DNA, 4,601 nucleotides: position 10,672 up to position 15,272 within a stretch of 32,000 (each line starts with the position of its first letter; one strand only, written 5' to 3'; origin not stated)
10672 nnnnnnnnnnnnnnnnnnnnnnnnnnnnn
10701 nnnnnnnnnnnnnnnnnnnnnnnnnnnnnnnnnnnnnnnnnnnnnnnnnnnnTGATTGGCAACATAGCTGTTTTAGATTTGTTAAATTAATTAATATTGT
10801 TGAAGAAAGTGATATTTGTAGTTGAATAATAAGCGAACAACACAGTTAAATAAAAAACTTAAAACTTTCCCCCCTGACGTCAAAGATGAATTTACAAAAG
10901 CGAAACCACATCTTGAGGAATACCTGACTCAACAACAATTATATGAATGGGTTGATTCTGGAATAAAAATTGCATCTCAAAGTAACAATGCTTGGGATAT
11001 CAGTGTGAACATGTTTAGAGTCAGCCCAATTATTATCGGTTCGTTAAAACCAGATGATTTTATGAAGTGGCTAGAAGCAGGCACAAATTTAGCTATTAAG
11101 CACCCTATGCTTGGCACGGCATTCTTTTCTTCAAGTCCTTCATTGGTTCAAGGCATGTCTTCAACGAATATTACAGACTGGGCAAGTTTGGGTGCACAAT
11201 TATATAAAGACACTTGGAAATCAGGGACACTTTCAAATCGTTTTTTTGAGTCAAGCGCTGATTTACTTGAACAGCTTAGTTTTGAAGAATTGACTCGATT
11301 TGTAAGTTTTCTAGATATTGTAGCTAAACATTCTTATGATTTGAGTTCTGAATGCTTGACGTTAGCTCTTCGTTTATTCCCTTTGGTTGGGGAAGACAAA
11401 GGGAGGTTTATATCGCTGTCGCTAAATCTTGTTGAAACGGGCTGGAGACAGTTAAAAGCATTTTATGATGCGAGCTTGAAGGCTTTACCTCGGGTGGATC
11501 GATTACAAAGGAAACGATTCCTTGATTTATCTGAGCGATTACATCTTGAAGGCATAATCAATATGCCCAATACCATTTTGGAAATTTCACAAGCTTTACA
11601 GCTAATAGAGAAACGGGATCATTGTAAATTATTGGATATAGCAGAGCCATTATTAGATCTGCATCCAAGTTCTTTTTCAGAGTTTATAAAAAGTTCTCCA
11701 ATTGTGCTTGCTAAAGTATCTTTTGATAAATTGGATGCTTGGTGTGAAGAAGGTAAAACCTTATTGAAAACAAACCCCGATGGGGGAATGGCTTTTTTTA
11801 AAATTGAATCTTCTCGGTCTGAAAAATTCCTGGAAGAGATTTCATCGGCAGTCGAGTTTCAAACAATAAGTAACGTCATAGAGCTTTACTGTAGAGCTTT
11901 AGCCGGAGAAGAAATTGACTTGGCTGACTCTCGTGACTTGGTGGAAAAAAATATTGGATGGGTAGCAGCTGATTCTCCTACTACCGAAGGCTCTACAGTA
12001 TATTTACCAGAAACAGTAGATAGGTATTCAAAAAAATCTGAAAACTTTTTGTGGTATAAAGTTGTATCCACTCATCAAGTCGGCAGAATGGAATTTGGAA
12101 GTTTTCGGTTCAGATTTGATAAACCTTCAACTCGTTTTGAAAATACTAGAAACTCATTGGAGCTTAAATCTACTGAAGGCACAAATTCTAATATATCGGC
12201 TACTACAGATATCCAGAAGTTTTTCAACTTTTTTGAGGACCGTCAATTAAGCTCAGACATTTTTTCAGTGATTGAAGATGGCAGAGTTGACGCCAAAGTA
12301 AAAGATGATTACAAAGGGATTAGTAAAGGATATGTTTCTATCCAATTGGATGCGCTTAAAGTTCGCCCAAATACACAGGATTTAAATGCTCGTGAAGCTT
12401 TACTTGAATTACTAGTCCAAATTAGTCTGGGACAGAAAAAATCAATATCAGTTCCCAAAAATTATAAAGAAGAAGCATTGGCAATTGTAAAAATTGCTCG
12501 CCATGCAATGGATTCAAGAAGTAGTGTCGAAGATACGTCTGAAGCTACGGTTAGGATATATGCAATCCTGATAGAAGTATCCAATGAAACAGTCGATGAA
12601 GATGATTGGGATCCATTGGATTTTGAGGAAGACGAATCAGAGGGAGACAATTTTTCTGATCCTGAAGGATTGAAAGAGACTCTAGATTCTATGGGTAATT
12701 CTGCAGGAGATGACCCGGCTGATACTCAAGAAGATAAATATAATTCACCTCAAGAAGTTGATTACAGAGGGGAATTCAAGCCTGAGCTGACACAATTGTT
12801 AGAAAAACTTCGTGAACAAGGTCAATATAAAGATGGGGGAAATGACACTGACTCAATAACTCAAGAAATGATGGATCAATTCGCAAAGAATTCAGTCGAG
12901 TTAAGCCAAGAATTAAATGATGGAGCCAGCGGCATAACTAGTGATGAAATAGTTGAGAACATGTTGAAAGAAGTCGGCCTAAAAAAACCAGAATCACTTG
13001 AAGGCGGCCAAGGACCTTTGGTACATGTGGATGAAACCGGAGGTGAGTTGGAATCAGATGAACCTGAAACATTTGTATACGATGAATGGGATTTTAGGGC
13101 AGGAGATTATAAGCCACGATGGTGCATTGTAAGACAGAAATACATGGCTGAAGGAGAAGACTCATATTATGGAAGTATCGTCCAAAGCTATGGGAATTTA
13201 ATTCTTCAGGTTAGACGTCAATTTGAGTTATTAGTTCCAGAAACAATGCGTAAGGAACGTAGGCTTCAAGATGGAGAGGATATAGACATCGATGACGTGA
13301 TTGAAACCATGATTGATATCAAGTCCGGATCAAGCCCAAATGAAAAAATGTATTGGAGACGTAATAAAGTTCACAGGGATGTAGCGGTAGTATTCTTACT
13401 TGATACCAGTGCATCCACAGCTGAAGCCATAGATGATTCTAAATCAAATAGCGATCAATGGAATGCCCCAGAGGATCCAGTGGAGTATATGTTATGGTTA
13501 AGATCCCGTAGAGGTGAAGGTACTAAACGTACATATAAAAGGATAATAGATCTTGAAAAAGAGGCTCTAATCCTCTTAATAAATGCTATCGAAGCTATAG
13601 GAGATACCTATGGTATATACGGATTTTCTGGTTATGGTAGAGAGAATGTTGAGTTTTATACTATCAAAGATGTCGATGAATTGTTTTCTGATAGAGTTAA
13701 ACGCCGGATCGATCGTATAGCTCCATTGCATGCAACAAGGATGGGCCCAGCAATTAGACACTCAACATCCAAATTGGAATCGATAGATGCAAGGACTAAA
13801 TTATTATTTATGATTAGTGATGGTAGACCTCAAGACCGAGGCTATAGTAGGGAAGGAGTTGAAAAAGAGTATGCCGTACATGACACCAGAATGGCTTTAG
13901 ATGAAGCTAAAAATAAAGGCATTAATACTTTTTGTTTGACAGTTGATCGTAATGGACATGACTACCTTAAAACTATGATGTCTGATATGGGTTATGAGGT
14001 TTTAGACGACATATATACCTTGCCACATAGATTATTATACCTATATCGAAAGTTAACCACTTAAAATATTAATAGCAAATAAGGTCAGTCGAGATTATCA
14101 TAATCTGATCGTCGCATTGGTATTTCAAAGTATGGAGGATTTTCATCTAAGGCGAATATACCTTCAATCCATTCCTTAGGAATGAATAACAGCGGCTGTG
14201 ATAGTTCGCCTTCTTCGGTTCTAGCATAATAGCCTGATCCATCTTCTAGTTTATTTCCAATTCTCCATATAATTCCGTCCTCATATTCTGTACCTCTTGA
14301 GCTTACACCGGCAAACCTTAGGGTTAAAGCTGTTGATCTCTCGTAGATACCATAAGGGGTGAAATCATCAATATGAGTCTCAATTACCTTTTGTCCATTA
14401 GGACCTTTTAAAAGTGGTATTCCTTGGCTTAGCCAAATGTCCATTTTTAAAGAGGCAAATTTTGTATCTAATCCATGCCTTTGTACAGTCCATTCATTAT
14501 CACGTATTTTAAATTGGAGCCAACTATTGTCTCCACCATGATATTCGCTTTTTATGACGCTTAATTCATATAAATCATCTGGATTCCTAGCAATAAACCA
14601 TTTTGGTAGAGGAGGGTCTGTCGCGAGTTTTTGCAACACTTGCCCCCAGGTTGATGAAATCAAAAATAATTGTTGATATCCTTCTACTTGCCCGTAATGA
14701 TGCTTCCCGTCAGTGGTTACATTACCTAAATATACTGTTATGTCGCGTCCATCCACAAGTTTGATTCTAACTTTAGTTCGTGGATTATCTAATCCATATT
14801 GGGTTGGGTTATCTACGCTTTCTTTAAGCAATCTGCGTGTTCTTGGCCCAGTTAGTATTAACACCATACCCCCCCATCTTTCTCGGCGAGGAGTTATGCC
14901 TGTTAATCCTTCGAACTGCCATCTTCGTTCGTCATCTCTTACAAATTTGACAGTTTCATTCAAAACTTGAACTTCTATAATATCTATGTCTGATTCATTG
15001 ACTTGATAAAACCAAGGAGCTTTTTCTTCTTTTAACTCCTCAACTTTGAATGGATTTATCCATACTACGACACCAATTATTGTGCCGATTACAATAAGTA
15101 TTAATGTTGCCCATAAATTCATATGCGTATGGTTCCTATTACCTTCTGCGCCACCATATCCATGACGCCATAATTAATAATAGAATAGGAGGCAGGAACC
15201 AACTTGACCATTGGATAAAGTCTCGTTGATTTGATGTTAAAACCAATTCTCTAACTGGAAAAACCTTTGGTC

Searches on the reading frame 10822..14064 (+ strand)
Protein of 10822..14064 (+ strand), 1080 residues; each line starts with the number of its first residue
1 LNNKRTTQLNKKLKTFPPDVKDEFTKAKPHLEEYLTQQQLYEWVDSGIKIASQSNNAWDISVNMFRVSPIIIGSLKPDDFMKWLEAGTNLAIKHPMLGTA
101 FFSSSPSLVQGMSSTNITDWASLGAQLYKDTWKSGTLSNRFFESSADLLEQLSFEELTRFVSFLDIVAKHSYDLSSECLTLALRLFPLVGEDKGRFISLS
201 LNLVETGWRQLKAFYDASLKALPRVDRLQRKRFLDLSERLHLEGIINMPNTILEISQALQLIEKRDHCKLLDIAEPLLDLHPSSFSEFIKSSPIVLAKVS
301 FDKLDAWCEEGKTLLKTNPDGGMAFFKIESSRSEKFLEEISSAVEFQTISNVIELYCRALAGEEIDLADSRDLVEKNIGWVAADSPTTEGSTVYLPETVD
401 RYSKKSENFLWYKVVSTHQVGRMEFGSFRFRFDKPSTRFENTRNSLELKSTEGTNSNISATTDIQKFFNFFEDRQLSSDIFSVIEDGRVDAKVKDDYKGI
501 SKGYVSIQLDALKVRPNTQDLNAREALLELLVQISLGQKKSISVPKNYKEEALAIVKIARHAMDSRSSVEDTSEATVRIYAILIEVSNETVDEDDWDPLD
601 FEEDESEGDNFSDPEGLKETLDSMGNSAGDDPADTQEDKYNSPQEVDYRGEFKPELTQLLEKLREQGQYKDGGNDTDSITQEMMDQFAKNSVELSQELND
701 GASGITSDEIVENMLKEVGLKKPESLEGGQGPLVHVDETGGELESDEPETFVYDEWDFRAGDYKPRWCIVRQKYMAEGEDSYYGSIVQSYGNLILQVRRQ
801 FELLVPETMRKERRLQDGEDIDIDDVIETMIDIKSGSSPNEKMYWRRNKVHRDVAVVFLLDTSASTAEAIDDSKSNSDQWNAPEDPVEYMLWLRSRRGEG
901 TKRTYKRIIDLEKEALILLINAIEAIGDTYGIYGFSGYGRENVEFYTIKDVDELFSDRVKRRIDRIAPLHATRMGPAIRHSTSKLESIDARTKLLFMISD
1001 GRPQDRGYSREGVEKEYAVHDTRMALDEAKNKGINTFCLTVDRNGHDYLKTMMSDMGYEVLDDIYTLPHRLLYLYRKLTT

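Call 40: search_protein_families(library=pfam, proteins=[window:10822-14064:+], max_evalue=0.00001)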
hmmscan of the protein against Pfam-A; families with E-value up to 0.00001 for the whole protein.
window:10822-14064:+ (1080 aa): 1 family
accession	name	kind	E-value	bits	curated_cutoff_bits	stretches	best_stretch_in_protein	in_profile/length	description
PF00092.34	VWA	-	4.4e-06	27.5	23.8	0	913-1057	21-155/174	von Willebrand factor type A domain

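Call 43: search_protein_families(library=ncbifam, proteins=[window:10822-14064:+], max_evalue=0.001)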
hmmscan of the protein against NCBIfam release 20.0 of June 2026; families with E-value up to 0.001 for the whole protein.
window:10822-14064:+ (1080 aa): 0 families

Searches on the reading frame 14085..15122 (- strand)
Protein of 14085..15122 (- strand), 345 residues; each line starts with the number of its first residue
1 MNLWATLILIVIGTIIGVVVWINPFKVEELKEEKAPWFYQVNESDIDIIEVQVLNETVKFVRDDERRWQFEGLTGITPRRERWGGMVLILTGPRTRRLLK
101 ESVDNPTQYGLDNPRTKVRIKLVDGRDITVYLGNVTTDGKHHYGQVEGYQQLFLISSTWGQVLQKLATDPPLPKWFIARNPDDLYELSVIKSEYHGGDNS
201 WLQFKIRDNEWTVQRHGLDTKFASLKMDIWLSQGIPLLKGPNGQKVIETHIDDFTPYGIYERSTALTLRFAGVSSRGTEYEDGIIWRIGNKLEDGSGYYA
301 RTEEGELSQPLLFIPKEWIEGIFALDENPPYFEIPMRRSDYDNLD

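Call 41: search_protein_families(library=pfam, proteins=[window:14085-15122:-], max_evalue=0.00001)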
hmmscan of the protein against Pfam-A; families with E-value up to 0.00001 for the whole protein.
window:14085-15122:- (345 aa): 1 family
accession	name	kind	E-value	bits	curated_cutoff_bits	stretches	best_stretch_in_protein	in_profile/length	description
PF14238.11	DUF4340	-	1e-07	32.8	25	1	90-212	23-137/183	Domain of unknown function (DUF4340)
